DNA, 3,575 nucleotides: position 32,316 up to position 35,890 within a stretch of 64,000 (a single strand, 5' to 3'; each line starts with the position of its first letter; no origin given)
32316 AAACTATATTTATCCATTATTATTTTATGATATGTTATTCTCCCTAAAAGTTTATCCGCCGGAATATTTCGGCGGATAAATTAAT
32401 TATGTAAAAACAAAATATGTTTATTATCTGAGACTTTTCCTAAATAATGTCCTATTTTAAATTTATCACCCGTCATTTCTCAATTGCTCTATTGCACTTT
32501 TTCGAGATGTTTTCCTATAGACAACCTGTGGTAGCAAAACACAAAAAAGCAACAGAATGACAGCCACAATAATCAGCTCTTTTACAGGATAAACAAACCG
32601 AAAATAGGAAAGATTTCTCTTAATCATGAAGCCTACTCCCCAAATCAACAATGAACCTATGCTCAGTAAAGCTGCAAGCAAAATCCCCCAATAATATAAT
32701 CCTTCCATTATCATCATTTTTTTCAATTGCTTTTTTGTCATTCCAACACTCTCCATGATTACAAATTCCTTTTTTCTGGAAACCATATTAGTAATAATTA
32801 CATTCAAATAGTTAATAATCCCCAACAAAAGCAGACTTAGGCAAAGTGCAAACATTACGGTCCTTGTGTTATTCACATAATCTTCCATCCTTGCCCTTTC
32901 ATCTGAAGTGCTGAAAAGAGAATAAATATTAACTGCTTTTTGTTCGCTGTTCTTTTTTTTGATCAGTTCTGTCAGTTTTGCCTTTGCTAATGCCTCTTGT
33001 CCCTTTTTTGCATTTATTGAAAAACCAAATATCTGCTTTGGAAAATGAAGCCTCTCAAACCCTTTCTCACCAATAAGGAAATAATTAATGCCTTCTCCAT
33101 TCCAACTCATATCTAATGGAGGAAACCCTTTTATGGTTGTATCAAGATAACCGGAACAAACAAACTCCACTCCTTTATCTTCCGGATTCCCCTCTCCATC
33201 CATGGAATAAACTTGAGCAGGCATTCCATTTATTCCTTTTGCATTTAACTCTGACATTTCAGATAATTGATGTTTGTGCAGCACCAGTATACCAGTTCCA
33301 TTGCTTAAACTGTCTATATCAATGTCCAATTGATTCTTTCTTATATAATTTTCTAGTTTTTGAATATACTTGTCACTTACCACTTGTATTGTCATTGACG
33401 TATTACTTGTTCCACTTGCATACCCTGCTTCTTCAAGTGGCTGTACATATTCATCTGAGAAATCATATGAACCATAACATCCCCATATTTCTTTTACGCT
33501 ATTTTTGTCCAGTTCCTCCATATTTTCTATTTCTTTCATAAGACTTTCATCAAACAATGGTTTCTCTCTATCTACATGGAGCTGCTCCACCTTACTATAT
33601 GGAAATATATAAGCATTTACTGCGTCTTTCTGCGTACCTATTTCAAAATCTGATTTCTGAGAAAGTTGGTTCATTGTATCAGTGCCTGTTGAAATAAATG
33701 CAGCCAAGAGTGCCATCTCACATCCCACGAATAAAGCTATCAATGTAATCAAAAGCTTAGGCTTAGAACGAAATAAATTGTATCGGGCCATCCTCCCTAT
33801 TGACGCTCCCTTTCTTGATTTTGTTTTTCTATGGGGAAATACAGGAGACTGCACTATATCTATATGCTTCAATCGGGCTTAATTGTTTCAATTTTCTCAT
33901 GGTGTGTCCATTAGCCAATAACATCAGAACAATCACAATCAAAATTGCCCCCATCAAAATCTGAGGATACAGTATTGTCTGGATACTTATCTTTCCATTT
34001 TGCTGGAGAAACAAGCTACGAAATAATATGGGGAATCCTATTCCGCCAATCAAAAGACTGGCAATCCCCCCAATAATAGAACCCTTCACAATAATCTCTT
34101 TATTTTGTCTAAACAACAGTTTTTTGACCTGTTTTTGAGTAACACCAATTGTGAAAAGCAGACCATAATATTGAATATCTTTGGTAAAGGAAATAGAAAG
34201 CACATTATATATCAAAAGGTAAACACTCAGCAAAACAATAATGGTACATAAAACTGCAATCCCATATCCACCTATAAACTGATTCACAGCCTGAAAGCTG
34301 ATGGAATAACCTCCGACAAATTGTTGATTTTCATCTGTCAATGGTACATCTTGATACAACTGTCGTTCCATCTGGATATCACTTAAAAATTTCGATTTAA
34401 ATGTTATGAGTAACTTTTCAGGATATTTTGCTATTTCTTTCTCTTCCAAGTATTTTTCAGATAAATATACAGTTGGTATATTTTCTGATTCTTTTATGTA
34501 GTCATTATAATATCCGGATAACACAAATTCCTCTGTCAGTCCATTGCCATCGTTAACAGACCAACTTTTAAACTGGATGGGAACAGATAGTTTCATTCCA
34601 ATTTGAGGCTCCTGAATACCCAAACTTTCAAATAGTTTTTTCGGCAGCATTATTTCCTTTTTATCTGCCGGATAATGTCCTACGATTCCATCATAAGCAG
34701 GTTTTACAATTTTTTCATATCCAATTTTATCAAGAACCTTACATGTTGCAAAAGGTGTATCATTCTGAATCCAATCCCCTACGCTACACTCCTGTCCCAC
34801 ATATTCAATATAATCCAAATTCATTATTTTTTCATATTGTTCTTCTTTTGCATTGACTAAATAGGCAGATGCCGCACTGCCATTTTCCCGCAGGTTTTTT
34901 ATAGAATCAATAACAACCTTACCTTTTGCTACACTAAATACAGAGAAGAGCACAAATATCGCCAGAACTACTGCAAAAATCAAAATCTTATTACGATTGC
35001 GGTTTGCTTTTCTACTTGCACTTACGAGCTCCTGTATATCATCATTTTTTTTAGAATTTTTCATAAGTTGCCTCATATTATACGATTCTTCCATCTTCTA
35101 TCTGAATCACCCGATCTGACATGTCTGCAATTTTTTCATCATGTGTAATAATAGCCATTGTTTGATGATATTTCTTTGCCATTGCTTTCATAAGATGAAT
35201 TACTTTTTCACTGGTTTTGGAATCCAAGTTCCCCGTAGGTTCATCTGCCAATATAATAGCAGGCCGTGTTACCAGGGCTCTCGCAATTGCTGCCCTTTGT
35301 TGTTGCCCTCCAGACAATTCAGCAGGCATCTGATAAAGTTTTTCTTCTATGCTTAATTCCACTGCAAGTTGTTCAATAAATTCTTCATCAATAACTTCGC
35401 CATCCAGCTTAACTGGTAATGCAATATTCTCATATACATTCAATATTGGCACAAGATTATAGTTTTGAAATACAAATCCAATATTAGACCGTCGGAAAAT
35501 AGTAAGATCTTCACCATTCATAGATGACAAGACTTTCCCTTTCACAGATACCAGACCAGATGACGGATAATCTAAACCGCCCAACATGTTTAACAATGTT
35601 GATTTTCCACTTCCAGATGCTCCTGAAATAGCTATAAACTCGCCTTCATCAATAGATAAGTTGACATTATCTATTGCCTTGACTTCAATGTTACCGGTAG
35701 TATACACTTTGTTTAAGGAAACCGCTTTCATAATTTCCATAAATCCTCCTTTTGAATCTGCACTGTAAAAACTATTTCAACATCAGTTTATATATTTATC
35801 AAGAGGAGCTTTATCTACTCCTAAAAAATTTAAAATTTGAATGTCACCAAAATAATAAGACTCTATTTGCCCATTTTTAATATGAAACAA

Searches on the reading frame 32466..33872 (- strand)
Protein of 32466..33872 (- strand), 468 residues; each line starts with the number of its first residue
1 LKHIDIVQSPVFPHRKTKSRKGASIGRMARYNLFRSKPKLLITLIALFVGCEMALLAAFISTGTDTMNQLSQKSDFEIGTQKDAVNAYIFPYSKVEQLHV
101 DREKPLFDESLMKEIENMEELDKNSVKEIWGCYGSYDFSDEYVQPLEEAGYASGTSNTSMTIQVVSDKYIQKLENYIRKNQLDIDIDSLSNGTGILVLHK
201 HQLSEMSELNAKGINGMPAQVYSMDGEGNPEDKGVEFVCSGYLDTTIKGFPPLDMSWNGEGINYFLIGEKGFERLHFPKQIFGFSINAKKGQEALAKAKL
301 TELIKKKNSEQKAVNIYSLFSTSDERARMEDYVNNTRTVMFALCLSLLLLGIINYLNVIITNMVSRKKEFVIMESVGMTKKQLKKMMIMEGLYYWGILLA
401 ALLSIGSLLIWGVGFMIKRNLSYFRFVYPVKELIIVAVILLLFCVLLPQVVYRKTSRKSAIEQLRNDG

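Call 3: search_protein_families(library=pfam, proteins=[window:32466-33872:-], max_evalue=0.01)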
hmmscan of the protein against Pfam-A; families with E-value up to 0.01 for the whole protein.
window:32466-33872:- (468 aa): 1 family
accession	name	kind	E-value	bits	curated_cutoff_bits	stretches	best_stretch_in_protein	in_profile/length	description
PF02687.27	FtsX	-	8.5e-11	42.4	25.5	1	345-459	5-119/120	FtsX-like permease C-terminal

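Call 4: search_protein_families(library=ncbifam, proteins=[window:32466-33872:-], max_evalue=0.1)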
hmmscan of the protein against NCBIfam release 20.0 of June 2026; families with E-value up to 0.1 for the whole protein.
window:32466-33872:- (468 aa): 5 families
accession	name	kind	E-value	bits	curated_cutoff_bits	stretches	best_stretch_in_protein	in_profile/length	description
NF038347.1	FtsX_Gpos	exception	3.3e-05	23.4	225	1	302-410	135-239/296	permease-like cell division protein FtsX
TIGR03434.1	ADOP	subfamily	0.00014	20.1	622.3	1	294-407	228-343/803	ADOP family duplicated permease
NF038346.1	FtsX_actino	exception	0.00059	19.3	250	1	331-450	174-296/308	permease-like cell division protein FtsX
NF038008.1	ABC_perm_DarB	equivalog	0.0027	15.7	700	1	339-449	275-378/777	darobactin export ABC transporter permease subunit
TIGR02212.1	lolCE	equivalog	0.067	12.1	362.45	1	300-397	226-328/411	lipoprotein-releasing ABC transporter permease subunit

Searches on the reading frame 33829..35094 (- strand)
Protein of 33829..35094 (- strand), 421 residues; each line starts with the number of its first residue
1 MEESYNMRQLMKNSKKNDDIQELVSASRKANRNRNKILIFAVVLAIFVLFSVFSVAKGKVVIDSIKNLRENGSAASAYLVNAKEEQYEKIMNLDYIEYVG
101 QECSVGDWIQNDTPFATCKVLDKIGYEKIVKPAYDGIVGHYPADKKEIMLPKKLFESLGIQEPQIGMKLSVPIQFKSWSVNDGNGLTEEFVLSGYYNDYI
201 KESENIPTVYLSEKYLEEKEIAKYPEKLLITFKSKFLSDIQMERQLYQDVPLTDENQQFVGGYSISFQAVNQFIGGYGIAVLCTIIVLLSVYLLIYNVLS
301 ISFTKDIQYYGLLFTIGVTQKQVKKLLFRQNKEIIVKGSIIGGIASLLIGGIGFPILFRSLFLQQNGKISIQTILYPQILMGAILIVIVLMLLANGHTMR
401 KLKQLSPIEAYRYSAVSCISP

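Call 3: search_protein_families(library=pfam, proteins=[window:33829-35094:-], max_evalue=0.01)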
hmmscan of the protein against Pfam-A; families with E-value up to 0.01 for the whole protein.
window:33829-35094:- (421 aa): 1 family
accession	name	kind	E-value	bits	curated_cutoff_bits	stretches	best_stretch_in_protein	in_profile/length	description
PF02687.27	FtsX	-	1.1e-07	32.4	25.5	1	284-394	4-111/120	FtsX-like permease C-terminal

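Call 4: search_protein_families(library=ncbifam, proteins=[window:33829-35094:-], max_evalue=0.1)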
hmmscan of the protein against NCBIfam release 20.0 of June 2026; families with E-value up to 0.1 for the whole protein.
window:33829-35094:- (421 aa): 2 families
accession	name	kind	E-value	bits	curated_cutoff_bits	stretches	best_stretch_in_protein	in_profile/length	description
TIGR01495.1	ETRAMP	paralog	0.019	15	32.75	0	286-358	6-75/85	ETRAMP family protein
NF004586.0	PRK05928.2-4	equivalog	0.063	12.7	401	0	198-247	89-137/240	uroporphyrinogen-III synthase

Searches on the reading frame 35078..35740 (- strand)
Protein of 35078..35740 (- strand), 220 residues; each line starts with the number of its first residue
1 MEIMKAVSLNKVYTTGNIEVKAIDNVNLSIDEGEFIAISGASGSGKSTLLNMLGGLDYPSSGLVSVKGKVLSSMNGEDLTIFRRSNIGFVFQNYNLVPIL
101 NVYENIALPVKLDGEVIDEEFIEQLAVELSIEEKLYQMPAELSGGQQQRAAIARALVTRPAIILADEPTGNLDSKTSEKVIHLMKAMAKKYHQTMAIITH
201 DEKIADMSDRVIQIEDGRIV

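Call 3: search_protein_families(library=pfam, proteins=[window:35078-35740:-], max_evalue=0.01)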
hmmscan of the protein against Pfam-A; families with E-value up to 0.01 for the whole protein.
window:35078-35740:- (220 aa): 9 families
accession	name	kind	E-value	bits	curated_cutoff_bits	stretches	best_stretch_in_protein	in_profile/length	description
PF00005.33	ABC_tran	-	2e-33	116.3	25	1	24-169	2-136/137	ABC transporter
PF02463.25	SMC_N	-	2.9e-07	30.6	40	1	33-215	24-212/220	RecF/RecN/SMC N terminal domain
PF13555.12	AAA_29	-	0.00022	21.3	27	1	24-50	13-39/61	P-loop containing region of AAA domain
PF13304.12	AAA_21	-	0.00025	21.7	27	0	125-200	221-298/304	AAA domain, putative AbiEii toxin, Type IV TA system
PF03193.22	RsgA_GTPase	-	0.00057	20.2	30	1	12-55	86-128/174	RsgA GTPase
PF20720.3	nSTAND3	-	0.00085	19.5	27.2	0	20-53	4-37/155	Novel STAND NTPase 3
PF25201.1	nSTAND6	-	0.0015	19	27.7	0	22-77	7-61/148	Novel STAND NTPase 6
PF13401.12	AAA_22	-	0.0027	18.4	27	1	33-57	5-29/130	AAA domain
PF13558.12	SbcC_Walker_B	-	0.008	16.8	27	0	133-185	24-89/90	SbcC/RAD50-like, Walker B motif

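Call 4: search_protein_families(library=ncbifam, proteins=[window:35078-35740:-], max_evalue=0.1)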
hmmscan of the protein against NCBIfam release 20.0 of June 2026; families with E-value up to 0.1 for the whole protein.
window:35078-35740:- (220 aa): 215 families (the best 25 are shown)
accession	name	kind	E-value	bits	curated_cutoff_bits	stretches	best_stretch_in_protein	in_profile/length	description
TIGR02211.1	LolD_lipo_ex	equivalog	1.8e-65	220.5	307.75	1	3-219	1-219/221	lipoprotein-releasing ABC transporter ATP-binding protein LolD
NF038007.1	ABC_ATP_DarD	equivalog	4.6e-61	206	375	1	8-219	6-218/218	darobactin export ABC transporter ATP-binding protein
TIGR02982.1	heterocyst_DevA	subfamily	7.1e-61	205.6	295.8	1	6-219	4-219/220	ABC exporter ATP-binding subunit, DevA family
NF007826.0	PRK10535.1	equivalog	1.6e-58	198.5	966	1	5-220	6-222/648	macrolide ABC transporter ATP-binding protein/permease MacB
NF007879.0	PRK10584.1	equivalog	2.7e-58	197.4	336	1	3-219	6-224/228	putative ABC transporter ATP-binding protein YbbA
TIGR02673.1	FtsE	equivalog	4.2e-58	196.5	264.85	1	7-218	2-214/214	cell division ATP-binding protein FtsE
TIGR03608.1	L_ocin_972_ABC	subfamily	4.5e-57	192.8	254.85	1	21-214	12-206/206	putative bacteriocin export ABC transporter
NF040933.2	ABC_arch_GlcV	equivalog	5.5e-54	183.4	450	1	7-219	6-220/357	glucose ABC transporter ATP-binding protein GlcV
NF008639.0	PRK11629.1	equivalog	3.9e-53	180.2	360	1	3-219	6-224/234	lipoprotein-releasing ABC transporter ATP-binding protein LolD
TIGR02315.1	ABC_phnC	equivalog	1.3e-46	159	266.1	1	6-220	4-225/243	phosphonate ABC transporter ATP-binding protein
TIGR02314.1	ABC_MetN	equivalog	2e-46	158.6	499.7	1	5-220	3-220/343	methionine ABC transporter ATP-binding protein MetN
NF043075.1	MMSYN1_0197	equivalog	9.4e-44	149.7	550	1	20-219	15-211/341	spermidine/putrescine ABC transporter ATP-binding protein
TIGR03265.1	PhnT2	equivalog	1.4e-43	149.5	457.7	1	19-219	16-213/353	putative 2-aminoethylphosphonate ABC transporter ATP-binding protein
NF008653.0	PRK11650.1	subfamily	1.6e-43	149.1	432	1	4-219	1-213/357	sn-glycerol-3-phosphate ABC transporter ATP-binding protein UgpC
NF006987.0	PRK09452.1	equivalog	7.6e-43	146.6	482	1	7-219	21-226/378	spermidine/putrescine ABC transporter ATP-binding protein PotA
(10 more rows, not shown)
